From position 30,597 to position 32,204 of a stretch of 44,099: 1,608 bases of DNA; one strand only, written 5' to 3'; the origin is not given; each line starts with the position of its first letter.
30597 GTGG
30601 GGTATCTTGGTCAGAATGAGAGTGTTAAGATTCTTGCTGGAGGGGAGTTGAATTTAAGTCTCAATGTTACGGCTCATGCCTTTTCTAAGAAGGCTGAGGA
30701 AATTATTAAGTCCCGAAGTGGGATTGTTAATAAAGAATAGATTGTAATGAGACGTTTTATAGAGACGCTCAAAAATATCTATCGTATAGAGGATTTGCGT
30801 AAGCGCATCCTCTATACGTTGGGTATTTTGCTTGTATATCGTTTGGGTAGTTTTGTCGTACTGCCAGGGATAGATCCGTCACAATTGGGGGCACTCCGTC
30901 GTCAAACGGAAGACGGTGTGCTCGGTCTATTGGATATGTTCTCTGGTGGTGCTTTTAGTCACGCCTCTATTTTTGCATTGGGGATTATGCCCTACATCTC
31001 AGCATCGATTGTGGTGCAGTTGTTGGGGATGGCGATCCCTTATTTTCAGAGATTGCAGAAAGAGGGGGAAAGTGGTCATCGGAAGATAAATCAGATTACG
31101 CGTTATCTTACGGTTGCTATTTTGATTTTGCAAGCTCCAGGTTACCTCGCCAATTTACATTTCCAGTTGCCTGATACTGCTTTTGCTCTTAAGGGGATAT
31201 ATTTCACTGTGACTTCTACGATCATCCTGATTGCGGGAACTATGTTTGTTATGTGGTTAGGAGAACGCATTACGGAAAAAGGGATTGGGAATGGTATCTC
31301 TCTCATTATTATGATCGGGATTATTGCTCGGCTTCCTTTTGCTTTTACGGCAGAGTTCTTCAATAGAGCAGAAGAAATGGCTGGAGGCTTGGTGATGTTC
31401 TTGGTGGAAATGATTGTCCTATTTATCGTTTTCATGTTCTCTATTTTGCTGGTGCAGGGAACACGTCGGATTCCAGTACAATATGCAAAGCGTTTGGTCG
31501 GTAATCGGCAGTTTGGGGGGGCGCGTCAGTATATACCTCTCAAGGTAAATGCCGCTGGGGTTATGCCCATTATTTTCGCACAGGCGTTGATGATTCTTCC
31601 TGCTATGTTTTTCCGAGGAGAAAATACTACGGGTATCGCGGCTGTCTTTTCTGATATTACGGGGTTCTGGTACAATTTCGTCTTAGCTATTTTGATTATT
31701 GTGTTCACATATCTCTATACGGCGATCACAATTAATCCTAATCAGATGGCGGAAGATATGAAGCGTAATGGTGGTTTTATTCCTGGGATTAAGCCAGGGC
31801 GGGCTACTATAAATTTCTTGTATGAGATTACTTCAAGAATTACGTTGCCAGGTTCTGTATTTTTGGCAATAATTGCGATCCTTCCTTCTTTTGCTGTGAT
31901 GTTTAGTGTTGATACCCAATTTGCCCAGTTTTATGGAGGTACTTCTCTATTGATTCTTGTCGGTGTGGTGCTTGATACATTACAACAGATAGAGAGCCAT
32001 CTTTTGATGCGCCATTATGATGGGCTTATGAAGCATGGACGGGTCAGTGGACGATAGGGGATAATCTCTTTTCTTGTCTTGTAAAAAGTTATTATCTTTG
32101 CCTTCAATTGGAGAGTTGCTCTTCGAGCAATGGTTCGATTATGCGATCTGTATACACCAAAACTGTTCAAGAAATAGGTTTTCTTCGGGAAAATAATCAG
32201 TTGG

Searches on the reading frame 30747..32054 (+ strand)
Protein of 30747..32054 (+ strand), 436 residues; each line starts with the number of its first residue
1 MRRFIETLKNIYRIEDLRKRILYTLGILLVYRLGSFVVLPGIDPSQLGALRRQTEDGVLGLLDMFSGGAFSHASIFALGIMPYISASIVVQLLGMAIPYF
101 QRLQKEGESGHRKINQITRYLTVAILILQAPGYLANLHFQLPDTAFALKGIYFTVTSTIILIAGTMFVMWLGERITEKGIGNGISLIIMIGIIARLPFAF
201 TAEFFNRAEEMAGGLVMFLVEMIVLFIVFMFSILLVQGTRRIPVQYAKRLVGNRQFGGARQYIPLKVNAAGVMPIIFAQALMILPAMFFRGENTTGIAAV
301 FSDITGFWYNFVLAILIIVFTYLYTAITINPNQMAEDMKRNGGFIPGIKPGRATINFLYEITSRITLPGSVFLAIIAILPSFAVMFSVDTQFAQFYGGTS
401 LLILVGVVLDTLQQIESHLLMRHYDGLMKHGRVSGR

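Call 90: search_protein_families(library=pfam, proteins=[window:30747-32054:+], max_evalue=0.00001)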
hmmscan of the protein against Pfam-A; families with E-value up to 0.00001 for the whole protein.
window:30747-32054:+ (436 aa): 1 family
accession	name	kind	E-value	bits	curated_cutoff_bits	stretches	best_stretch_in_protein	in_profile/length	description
PF00344.25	SecY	-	1.7e-107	359.8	32.2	1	74-412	1-306/306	SecY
